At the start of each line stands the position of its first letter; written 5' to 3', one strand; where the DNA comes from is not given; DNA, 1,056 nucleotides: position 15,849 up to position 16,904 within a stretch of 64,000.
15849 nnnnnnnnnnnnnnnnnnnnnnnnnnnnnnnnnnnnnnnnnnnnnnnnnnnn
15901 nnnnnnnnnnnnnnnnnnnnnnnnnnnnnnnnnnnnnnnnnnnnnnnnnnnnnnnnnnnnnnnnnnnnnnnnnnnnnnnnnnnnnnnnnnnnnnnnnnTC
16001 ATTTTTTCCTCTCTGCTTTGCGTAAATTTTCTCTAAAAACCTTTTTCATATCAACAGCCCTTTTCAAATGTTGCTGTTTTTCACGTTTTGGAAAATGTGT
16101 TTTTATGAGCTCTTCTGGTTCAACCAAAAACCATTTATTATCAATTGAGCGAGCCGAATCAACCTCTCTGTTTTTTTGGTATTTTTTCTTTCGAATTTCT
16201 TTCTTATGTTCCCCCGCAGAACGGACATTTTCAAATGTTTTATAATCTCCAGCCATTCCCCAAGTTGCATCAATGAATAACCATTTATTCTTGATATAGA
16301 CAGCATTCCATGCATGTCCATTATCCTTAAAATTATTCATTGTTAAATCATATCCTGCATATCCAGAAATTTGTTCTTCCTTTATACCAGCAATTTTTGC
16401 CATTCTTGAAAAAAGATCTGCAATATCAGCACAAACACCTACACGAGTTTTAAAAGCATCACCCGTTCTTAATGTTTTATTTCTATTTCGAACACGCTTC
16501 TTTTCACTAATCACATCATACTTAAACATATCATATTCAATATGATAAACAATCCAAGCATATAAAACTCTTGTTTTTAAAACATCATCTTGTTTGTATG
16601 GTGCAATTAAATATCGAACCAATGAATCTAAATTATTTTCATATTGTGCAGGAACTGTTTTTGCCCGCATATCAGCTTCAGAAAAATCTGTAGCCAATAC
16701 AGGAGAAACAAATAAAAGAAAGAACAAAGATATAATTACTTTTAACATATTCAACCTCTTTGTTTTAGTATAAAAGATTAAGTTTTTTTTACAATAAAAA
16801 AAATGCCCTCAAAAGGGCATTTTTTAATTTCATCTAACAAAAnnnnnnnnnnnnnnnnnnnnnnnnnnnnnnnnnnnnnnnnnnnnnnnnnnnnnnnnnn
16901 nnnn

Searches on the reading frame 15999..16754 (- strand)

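Call 4: search_protein_families(library=pfam, proteins=[window:15999-16754:-], max_evalue=0.01)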
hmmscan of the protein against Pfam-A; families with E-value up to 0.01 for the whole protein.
window:15999-16754:- (251 aa): 2 families
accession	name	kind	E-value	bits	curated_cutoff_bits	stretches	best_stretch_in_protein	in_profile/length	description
PF01841.26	Transglut_core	-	7.6e-13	49.1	23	1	55-163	12-108/108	Transglutaminase-like superfamily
PF04473.18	DUF553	-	3e-05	23.9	20.5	1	64-164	22-114/140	Transglutaminase-like domain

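Call 5: search_protein_families(library=ncbifam, proteins=[window:15999-16754:-], max_evalue=0.01)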
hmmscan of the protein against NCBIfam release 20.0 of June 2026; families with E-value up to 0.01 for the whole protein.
window:15999-16754:- (251 aa): 1 family
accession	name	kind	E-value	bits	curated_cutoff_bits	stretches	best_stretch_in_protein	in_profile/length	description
NF045980.1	MAG6410_fam_LP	equivalog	1.9e-06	26.6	450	1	64-172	173-268/622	MAG6410 family transglutaminase-related lipoprotein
